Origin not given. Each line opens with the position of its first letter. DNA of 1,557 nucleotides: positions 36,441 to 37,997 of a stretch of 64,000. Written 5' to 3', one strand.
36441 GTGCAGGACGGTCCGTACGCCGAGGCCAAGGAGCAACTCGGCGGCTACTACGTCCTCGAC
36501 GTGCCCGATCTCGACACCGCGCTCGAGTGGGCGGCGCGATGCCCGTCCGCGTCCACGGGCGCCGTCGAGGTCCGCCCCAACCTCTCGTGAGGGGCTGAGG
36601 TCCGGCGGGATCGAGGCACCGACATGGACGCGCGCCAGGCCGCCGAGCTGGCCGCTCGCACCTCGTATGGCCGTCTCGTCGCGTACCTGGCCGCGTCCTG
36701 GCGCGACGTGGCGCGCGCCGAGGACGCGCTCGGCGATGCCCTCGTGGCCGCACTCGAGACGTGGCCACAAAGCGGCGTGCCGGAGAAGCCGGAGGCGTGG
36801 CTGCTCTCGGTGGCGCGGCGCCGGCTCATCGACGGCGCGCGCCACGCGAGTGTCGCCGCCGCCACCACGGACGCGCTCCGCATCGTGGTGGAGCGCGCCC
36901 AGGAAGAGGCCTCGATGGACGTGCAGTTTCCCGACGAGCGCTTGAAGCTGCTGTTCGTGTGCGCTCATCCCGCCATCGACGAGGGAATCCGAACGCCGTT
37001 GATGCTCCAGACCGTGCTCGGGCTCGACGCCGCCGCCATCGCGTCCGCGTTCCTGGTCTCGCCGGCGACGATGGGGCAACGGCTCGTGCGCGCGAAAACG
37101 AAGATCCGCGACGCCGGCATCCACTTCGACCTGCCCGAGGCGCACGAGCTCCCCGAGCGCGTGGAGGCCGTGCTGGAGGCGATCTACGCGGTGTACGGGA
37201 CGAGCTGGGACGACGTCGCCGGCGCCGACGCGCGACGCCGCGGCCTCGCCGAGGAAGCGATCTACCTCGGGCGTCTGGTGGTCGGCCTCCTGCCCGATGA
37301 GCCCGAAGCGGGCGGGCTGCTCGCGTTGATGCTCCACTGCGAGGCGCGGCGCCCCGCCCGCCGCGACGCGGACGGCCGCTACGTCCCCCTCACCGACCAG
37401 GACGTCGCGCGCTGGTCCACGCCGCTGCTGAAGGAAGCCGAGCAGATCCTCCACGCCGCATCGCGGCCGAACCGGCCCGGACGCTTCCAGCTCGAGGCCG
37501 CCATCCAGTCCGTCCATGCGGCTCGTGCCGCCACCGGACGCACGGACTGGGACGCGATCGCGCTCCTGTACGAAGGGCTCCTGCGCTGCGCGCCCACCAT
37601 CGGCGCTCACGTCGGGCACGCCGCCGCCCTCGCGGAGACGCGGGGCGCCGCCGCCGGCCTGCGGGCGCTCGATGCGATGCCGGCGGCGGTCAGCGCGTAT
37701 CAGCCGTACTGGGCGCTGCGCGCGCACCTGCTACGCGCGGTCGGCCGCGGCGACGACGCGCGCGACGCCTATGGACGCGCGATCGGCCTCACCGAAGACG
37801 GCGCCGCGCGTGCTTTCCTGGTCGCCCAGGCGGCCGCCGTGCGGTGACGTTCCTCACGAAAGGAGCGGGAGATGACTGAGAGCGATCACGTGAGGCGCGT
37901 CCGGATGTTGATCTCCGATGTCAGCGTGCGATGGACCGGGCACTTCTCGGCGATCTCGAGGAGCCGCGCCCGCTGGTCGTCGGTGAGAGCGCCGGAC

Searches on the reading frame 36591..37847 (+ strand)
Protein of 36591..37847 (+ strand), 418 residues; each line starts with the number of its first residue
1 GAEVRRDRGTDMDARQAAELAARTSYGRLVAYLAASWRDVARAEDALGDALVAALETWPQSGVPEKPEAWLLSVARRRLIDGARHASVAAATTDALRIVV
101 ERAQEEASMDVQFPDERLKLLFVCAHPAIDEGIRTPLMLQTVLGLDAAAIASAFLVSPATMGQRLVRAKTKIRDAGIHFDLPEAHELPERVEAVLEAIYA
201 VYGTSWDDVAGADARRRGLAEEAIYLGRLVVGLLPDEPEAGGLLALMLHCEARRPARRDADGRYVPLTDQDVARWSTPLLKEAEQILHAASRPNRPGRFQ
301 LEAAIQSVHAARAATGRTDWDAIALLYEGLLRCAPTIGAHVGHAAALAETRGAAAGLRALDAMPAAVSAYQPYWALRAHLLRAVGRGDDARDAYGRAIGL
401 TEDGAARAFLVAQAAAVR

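Call 70: search_protein_families(library=pfam, proteins=[window:36591-37847:+], max_evalue=0.0001)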
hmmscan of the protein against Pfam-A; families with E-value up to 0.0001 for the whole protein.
window:36591-37847:+ (418 aa): 2 families
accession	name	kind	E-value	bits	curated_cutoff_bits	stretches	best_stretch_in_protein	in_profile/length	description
PF20239.3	DUF6596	-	7.5e-29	100.5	27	1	190-290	1-101/102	Family of unknown function (DUF6596)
PF04542.20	Sigma70_r2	-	9e-07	29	24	1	25-86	4-68/71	Sigma-70 region 2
